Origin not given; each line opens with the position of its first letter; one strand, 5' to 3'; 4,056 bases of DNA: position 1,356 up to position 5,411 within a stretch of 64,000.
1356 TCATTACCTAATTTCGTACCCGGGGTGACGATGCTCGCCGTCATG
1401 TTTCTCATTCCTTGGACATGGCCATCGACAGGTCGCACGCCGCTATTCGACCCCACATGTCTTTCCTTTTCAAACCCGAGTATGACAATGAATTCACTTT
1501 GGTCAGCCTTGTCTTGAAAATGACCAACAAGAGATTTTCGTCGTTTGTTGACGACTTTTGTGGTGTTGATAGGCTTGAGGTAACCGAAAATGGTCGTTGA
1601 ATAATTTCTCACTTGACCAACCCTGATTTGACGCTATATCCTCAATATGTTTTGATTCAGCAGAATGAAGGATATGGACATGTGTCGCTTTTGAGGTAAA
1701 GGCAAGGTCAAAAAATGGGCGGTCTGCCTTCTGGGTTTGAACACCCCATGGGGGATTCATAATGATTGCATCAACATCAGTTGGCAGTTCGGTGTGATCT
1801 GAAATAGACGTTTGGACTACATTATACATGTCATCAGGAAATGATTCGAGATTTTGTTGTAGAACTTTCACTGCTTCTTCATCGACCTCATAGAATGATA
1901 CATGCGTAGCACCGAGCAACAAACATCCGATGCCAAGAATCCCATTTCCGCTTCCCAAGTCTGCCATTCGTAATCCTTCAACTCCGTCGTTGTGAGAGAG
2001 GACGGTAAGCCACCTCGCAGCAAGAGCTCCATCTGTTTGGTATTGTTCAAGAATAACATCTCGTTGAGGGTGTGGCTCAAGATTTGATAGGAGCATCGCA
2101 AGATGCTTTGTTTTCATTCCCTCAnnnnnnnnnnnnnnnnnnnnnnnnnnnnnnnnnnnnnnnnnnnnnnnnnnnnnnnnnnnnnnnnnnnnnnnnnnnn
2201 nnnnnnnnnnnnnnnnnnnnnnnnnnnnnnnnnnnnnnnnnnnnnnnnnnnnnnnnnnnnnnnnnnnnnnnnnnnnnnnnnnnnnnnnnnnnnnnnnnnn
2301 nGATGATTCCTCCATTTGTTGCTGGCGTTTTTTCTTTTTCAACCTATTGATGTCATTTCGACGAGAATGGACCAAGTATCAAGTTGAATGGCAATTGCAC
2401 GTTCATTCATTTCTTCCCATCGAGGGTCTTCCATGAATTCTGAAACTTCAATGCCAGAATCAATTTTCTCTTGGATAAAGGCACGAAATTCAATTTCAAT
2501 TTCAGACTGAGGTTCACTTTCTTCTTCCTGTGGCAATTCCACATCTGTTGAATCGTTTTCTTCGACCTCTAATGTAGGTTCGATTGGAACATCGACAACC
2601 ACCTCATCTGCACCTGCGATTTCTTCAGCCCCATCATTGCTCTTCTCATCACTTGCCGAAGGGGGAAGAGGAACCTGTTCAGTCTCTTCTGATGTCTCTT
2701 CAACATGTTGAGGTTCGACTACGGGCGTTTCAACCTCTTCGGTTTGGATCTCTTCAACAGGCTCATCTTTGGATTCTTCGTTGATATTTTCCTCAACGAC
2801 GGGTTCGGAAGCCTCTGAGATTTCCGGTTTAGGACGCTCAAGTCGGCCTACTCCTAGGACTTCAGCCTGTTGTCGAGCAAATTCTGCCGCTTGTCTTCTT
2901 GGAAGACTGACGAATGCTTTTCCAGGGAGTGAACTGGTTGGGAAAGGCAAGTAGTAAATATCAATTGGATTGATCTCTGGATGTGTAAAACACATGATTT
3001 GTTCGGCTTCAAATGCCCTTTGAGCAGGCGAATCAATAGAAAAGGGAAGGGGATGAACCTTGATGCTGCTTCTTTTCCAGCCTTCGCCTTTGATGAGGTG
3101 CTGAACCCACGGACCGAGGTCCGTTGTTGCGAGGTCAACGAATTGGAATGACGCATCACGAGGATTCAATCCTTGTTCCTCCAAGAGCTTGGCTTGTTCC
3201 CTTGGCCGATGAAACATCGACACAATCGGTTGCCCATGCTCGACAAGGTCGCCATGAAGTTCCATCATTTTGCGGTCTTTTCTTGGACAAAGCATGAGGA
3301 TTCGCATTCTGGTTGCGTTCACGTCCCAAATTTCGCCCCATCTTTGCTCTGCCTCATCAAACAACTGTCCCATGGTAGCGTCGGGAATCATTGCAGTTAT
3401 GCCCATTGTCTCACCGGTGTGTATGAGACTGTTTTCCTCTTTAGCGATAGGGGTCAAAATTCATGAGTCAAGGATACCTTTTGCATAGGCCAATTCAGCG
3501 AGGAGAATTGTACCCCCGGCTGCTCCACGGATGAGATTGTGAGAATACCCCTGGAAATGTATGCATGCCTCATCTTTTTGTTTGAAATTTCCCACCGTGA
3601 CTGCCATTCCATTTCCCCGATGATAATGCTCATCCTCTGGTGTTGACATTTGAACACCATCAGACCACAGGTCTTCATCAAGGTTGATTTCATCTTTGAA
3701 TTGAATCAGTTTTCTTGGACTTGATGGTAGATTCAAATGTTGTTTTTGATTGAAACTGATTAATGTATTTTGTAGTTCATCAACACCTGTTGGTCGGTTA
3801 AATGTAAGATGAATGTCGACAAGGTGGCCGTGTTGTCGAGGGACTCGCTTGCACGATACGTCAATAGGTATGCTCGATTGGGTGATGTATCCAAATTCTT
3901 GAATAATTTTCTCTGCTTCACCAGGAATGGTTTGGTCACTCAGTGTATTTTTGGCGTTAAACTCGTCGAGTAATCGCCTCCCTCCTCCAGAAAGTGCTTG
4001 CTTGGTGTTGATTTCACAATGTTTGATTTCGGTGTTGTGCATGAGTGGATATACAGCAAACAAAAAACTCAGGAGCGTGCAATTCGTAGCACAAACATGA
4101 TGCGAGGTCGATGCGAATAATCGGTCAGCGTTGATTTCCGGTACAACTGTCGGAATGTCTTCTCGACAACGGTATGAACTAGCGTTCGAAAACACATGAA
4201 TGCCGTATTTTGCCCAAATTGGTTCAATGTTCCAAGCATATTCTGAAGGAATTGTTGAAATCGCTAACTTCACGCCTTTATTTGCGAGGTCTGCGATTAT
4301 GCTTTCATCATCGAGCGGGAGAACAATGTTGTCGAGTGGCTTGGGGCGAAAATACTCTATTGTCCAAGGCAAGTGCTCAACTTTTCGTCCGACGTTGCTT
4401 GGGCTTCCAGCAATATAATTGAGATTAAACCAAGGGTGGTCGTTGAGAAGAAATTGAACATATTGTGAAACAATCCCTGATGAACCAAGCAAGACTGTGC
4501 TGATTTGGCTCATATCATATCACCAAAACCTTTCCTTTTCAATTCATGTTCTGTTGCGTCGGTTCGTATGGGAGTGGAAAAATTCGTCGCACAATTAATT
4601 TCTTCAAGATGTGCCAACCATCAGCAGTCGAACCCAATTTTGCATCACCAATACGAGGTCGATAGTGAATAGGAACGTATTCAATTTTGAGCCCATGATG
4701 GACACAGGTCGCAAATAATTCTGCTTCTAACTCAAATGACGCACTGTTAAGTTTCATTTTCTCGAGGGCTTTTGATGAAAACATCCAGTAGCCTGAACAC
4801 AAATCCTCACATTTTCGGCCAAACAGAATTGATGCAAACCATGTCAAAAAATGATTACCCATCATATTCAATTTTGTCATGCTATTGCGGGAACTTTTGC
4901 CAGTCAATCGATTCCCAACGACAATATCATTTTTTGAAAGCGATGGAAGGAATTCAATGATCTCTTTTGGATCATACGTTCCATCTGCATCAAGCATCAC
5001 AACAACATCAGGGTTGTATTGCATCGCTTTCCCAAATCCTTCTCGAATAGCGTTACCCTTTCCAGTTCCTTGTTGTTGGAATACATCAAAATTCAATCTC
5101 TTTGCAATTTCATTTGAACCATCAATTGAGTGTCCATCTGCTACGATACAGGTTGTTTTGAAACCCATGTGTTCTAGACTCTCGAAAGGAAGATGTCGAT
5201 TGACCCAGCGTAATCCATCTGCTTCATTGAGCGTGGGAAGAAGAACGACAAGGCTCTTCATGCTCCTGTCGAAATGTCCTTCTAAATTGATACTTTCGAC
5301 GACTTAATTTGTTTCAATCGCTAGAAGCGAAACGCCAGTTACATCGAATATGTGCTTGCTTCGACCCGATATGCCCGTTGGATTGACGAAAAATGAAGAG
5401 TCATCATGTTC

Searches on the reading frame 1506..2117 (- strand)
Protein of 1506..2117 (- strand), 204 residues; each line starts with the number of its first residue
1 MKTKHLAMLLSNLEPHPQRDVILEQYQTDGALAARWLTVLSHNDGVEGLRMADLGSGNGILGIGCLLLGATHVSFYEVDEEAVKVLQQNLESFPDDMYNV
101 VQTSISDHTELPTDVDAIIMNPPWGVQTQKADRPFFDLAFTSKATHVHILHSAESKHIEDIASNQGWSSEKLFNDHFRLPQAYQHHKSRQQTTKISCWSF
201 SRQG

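Call 4: search_protein_families(library=pfam, proteins=[window:1506-2117:-], max_evalue=0.01)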
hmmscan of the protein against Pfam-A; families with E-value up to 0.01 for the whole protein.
window:1506-2117:- (204 aa): 6 families
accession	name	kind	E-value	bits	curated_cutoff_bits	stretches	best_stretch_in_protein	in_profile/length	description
PF05175.20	MTS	-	4.2e-11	43.2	23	1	47-130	31-114/170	Methyltransferase small domain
PF03602.21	Cons_hypoth95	-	1.8e-08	34.7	24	1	46-129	40-128/182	Conserved hypothetical protein 95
PF06325.19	PrmA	-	1.3e-07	31.9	22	1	50-121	164-233/296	Ribosomal protein L11 methyltransferase (PrmA)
PF00145.23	DNA_methylase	-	0.0001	22.3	22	1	50-123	2-70/324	C-5 cytosine-specific DNA methylase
PF01170.24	UPF0020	-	0.00064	19.9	22.3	1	77-175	83-189/197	RMKL-like, methyltransferase domain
PF10294.15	Methyltransf_16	-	0.0034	17.6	21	1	35-104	30-103/174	Lysine methyltransferase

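Call 5: search_protein_families(library=ncbifam, proteins=[window:1506-2117:-], max_evalue=1)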
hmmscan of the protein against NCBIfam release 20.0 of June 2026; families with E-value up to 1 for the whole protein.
window:1506-2117:- (204 aa): 19 families
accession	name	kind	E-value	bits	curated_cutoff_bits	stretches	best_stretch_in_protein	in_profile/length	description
TIGR03534.1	RF_mod_PrmC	equivalog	1e-08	35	199.1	1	39-124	80-166/253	peptide chain release factor N(5)-glutamine methyltransferase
TIGR00095.1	TIGR00095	equivalog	6e-08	32.6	117.5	1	46-130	51-140/194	16S rRNA (guanine(966)-N(2))-methyltransferase RsmD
TIGR00406.1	prmA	equivalog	5.6e-07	29.3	183.15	1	49-121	161-232/288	50S ribosomal protein L11 methyltransferase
TIGR01177.1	TIGR01177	hypoth_equivalog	1e-06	28.3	316.55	1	47-152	182-286/330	TIGR01177 family methyltransferase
TIGR02469.1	CbiT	equivalog_domain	2.5e-05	24.6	78.3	1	48-120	20-94/124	precorrin-6Y C5,15-methyltransferase (decarboxylating) subunit CbiT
NF011528.0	PRK14968.1-2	equivalog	7.6e-05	22.3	171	1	47-124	38-117/205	putative methyltransferase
TIGR00536.1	hemK_fam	subfamily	0.00018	20.6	115.5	1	46-124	115-192/286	HemK family protein methyltransferase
NF001786.0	PRK00517.2-4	equivalog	0.00022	20.5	327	1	47-110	143-205/277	50S ribosomal protein L11 methyltransferase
NF001785.0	PRK00517.2-2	equivalog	0.00024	20.3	188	1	46-121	144-218/282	50S ribosomal protein L11 methyltransferase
TIGR03533.1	L3_gln_methyl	equivalog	0.00028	20.3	229.7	1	50-128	124-203/284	50S ribosomal protein L3 N(5)-glutamine methyltransferase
NF001790.0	PRK00517.3-3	equivalog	0.0014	18.1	269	1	46-90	121-165/262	50S ribosomal protein L11 methyltransferase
NF008157.0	PRK10909.1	equivalog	0.0058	16.5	302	1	50-124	56-131/199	16S rRNA (guanine(966)-N(2))-methyltransferase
NF000499.2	Erm23S_rRNA_broad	equivalog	0.006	16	212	1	48-129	24-101/244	23S ribosomal RNA methyltransferase Erm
NF005640.0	PRK07402.1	equivalog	0.0066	16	219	1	50-107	46-104/200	precorrin-6Y C5,15-methyltransferase subunit CbiT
TIGR02987.1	met_A_Alw26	exception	0.021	13.6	353.5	1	72-126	65-124/523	Alw26I/Eco31I/Esp3I family type II restriction adenine-specific DNA-methyltransferase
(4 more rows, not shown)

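Call 26: search_solved_structures(query=window:1506-2117:-, max_evalue=0.001)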
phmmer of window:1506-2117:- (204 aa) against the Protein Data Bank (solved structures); distinct sequences matched with E-value up to 0.001: 5.
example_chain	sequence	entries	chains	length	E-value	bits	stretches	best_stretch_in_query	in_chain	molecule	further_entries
1wy7_A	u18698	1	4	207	2.6e-27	98.9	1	3-202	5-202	hypothetical protein PH1948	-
6h2u_A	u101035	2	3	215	2.4e-21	79.4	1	4-200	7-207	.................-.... protein 5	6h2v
9ohl_C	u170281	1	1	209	2.7e-21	79.2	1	4-198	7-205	rRNA N(6)-adenosine-methyltransferase METTL5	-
1ne2_A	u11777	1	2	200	1.6e-18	70.2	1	10-188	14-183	hypothetical protein ta1320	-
3p9n_A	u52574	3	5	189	9.2e-06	28.5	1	40-133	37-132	POSSIBLE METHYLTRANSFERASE (METHYLASE) | Putative methyltransferase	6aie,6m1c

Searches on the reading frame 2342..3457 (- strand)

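Call 4: search_protein_families(library=pfam, proteins=[window:2342-3457:-], max_evalue=0.01)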
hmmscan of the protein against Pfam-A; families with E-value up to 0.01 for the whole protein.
window:2342-3457:- (372 aa): 0 families

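Call 5: search_protein_families(library=ncbifam, proteins=[window:2342-3457:-], max_evalue=1)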
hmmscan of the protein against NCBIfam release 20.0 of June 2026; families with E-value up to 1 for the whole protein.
window:2342-3457:- (372 aa): 1 family
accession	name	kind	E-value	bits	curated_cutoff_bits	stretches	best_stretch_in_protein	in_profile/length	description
NF053634.1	MonDNAglycDR2438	equivalog_domain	0.11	12.1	400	1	48-95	157-203/219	monofunctional DNA glycosylase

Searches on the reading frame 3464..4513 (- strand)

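Call 4: search_protein_families(library=pfam, proteins=[window:3464-4513:-], max_evalue=0.01)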
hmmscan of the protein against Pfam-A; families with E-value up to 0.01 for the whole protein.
window:3464-4513:- (350 aa): 2 families
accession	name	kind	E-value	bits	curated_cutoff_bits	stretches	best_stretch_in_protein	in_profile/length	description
PF01118.30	Semialdhyde_dh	-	3.9e-15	56.7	26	1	7-132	3-118/121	Semialdehyde dehydrogenase, NAD binding domain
PF02774.23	Semialdhyde_dhC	-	2.4e-06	28.3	26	0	156-188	3-36/184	Semialdehyde dehydrogenase, dimerisation domain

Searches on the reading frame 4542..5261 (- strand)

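Call 4: search_protein_families(library=pfam, proteins=[window:4542-5261:-], max_evalue=0.01)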
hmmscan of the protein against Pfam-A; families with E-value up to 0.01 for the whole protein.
window:4542-5261:- (240 aa): 1 family
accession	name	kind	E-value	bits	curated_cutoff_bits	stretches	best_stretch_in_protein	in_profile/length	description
PF00535.33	Glycos_transf_2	-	5.5e-13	49.6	23.3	1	30-168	21-166/168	Glycosyl transferase family 2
